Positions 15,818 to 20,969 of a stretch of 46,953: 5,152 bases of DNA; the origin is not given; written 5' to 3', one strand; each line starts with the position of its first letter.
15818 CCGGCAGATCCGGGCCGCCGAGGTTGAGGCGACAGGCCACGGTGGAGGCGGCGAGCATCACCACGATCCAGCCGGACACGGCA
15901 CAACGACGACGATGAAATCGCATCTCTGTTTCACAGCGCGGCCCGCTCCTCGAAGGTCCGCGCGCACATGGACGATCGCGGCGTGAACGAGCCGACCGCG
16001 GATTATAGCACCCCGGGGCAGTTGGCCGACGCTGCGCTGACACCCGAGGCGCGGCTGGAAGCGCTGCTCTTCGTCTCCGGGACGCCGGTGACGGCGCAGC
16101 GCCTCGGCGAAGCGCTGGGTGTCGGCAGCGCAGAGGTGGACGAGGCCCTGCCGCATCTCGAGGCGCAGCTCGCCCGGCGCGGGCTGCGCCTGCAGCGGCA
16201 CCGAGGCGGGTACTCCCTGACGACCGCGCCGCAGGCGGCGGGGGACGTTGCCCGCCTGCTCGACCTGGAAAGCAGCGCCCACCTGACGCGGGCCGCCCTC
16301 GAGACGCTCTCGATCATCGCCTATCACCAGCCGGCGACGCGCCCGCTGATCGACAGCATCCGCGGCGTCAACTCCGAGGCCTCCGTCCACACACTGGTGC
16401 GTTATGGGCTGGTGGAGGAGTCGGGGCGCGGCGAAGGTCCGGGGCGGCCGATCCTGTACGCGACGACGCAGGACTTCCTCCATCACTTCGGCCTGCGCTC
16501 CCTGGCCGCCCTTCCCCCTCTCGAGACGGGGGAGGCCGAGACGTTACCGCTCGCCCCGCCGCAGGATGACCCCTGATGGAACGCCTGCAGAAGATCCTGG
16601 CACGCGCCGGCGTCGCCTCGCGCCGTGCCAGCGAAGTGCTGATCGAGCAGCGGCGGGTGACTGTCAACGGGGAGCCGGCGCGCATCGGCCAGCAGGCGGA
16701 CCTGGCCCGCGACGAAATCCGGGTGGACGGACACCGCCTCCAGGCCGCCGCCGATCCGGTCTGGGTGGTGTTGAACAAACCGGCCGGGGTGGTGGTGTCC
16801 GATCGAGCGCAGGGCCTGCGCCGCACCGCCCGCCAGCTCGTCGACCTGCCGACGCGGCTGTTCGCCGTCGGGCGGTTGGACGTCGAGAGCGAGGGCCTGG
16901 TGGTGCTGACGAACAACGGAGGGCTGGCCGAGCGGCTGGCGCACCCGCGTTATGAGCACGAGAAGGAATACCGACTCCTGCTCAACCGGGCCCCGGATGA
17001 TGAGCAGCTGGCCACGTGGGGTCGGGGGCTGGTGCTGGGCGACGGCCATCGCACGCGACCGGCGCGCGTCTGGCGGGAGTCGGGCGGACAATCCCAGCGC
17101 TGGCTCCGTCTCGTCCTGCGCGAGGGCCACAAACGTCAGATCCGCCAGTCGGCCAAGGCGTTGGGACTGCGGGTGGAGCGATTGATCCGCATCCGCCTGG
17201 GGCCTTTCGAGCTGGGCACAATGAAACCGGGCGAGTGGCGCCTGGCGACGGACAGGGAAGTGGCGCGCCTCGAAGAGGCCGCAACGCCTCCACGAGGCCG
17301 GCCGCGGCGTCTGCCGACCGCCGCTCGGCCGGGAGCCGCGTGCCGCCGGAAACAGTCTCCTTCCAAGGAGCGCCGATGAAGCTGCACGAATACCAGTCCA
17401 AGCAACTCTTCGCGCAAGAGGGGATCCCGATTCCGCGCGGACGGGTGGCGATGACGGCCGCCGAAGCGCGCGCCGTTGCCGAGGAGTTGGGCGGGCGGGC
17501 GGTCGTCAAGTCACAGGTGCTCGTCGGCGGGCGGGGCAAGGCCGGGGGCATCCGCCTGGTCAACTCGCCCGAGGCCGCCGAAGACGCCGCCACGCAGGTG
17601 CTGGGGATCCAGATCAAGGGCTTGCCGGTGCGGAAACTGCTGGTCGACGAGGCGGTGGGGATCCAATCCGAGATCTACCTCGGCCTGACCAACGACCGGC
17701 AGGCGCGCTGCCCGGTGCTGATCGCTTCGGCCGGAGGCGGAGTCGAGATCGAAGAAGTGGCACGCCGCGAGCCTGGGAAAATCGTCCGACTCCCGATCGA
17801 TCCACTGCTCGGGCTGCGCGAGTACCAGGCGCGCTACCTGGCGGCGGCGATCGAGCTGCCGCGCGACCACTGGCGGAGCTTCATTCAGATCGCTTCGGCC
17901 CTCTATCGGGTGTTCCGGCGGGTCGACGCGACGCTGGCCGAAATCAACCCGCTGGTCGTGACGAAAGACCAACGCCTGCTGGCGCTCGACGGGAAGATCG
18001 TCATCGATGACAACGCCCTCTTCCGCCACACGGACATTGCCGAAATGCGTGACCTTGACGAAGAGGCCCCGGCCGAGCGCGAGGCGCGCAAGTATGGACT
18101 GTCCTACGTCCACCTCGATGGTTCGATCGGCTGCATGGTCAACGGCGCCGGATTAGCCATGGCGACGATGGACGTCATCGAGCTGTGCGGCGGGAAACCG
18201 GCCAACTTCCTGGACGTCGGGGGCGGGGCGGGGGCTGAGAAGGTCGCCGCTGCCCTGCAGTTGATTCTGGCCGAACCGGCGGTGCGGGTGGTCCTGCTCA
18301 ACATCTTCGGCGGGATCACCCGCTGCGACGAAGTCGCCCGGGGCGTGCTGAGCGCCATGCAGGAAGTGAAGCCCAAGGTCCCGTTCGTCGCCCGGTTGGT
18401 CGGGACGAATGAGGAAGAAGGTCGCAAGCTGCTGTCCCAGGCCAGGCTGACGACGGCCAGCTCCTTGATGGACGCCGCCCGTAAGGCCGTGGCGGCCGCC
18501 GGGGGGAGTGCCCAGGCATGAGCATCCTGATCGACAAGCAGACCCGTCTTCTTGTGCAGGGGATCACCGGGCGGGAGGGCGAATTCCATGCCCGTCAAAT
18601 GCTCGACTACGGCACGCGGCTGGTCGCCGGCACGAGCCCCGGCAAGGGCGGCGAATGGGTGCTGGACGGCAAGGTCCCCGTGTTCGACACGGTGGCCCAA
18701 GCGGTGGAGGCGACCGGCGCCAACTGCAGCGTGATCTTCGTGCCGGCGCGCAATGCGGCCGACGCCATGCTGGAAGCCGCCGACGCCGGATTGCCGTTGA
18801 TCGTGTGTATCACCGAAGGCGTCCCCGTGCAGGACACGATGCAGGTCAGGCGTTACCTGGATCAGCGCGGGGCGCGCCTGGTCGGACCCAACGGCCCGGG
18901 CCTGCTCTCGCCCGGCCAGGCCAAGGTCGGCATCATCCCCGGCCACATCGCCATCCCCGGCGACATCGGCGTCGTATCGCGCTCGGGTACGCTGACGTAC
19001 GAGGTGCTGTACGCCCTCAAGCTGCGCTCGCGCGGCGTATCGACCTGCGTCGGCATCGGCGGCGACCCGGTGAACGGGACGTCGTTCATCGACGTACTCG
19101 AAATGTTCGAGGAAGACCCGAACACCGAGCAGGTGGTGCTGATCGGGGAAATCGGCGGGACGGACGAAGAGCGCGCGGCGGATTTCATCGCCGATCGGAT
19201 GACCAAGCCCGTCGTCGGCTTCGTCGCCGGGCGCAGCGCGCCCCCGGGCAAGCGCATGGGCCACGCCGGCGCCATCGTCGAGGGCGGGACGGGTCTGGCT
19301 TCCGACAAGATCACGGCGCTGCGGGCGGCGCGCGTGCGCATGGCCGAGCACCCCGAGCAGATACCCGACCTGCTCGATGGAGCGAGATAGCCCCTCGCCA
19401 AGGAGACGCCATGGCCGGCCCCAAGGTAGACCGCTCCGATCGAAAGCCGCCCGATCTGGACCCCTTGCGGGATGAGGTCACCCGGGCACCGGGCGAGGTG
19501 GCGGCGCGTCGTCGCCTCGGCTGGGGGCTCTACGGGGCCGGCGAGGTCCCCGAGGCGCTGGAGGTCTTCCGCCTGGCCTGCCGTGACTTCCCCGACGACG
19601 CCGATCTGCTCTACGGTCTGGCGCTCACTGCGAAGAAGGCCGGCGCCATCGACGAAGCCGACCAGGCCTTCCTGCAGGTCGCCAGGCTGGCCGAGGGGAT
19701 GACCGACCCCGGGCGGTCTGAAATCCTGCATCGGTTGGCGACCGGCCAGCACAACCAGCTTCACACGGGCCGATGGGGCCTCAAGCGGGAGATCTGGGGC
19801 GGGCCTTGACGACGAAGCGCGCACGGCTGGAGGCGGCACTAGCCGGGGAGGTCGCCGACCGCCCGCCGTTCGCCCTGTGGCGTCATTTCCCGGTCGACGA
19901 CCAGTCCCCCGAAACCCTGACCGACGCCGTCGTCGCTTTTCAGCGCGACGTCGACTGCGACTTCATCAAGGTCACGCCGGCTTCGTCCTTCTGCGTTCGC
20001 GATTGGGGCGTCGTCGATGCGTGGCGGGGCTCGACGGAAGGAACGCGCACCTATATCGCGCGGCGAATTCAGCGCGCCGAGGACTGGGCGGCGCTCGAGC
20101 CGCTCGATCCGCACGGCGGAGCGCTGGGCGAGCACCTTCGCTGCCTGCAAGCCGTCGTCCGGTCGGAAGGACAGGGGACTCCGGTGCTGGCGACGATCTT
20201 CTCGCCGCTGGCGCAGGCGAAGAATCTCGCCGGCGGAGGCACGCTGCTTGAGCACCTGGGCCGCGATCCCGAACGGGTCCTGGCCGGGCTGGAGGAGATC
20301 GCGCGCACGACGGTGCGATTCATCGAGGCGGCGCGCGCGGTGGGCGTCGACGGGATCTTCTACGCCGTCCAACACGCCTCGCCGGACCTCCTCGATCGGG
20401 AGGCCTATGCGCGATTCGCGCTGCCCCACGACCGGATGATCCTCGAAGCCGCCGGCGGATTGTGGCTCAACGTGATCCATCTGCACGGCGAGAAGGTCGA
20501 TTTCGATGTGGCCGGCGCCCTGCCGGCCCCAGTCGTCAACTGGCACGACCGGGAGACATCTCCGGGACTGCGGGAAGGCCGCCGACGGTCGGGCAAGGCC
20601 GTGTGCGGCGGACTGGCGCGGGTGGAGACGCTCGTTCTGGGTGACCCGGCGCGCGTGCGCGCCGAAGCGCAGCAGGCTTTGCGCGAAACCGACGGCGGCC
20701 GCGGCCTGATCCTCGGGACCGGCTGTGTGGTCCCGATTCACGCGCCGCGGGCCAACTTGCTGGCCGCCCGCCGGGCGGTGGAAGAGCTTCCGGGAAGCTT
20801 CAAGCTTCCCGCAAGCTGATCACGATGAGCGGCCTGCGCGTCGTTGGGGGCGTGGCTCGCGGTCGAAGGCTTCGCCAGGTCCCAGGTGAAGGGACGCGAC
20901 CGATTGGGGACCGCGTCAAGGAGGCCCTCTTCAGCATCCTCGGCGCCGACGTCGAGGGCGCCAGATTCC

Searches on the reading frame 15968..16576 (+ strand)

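Call 13: search_protein_families(library=pfam, proteins=[window:15968-16576:+], max_evalue=0.001)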
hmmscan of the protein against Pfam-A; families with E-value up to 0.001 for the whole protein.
window:15968-16576:+ (202 aa): 1 family
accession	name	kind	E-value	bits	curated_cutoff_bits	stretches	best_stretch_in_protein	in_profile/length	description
PF04079.22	SMC_ScpB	-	2.6e-49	167.3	27.4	1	29-185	2-160/160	Segregation and condensation complex subunit ScpB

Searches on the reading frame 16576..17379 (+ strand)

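Call 13: search_protein_families(library=pfam, proteins=[window:16576-17379:+], max_evalue=0.001)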
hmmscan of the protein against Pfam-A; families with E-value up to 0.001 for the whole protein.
window:16576-17379:+ (267 aa): 2 families
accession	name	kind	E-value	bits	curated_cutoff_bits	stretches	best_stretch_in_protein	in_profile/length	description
PF00849.27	PseudoU_synth_2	-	1.3e-19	71.4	26.8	1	63-192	2-149/152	RNA pseudouridylate synthase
PF01479.30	S4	-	1.6e-11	44.1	22.8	1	2-37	1-37/48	S4 domain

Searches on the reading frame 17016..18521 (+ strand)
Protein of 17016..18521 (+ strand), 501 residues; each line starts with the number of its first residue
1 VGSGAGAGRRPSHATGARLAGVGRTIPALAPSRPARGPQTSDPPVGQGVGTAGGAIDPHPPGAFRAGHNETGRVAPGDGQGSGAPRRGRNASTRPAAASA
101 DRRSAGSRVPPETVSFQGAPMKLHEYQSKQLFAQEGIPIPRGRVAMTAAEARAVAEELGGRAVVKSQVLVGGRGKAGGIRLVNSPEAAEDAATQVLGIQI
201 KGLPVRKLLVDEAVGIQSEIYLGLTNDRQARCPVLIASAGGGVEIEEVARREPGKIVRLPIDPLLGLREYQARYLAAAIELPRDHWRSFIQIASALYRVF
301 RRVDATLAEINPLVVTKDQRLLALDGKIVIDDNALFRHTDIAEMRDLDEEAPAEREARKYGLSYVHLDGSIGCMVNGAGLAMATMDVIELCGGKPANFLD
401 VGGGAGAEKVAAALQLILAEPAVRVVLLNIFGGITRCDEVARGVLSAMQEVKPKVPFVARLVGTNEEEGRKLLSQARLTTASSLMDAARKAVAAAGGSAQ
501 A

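Call 13: search_protein_families(library=pfam, proteins=[window:17016-18521:+], max_evalue=0.001)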
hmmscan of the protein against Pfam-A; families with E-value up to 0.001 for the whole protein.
window:17016-18521:+ (501 aa): 4 families
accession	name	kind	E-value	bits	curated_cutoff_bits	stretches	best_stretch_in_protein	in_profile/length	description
PF08442.15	ATP-grasp_2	-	5.1e-66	222.6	29.5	1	122-315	1-202/202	ATP-grasp domain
PF00549.24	Ligase_CoA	-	3.3e-29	102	24.5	1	374-492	1-126/128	CoA-ligase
PF24948.1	Citrate_synth_N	-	3e-13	50.1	83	1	161-337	53-227/232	ATP-citrate synthase ATP-grasp domain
PF13549.11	ATP-grasp_5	-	1.1e-11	45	27.6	1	122-330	9-221/221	ATP-grasp domain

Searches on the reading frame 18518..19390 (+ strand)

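Call 12: search_protein_families(library=pfam, proteins=[window:18518-19390:+], max_evalue=0.001)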
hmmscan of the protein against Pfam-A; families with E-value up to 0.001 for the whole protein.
window:18518-19390:+ (290 aa): 3 families
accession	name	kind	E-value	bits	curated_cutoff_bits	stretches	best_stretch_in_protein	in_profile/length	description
PF02629.25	CoA_binding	-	8.3e-26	91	22.3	1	6-101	1-97/97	CoA binding domain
PF00549.24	Ligase_CoA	-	1.9e-24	86.7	24.5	1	153-273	1-127/128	CoA-ligase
PF13607.11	Succ_CoA_lig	-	4.9e-10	39.7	27.4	1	147-253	1-106/138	Succinyl-CoA ligase like flavodoxin domain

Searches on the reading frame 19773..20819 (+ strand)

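Call 12: search_protein_families(library=pfam, proteins=[window:19773-20819:+], max_evalue=0.001)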
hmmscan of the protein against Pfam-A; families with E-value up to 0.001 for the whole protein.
window:19773-20819:+ (348 aa): 1 family
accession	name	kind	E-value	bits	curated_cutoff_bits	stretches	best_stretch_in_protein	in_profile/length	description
PF01208.23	URO-D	-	1.7e-25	90.2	23.9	1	89-338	89-345/346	Uroporphyrinogen decarboxylase (URO-D)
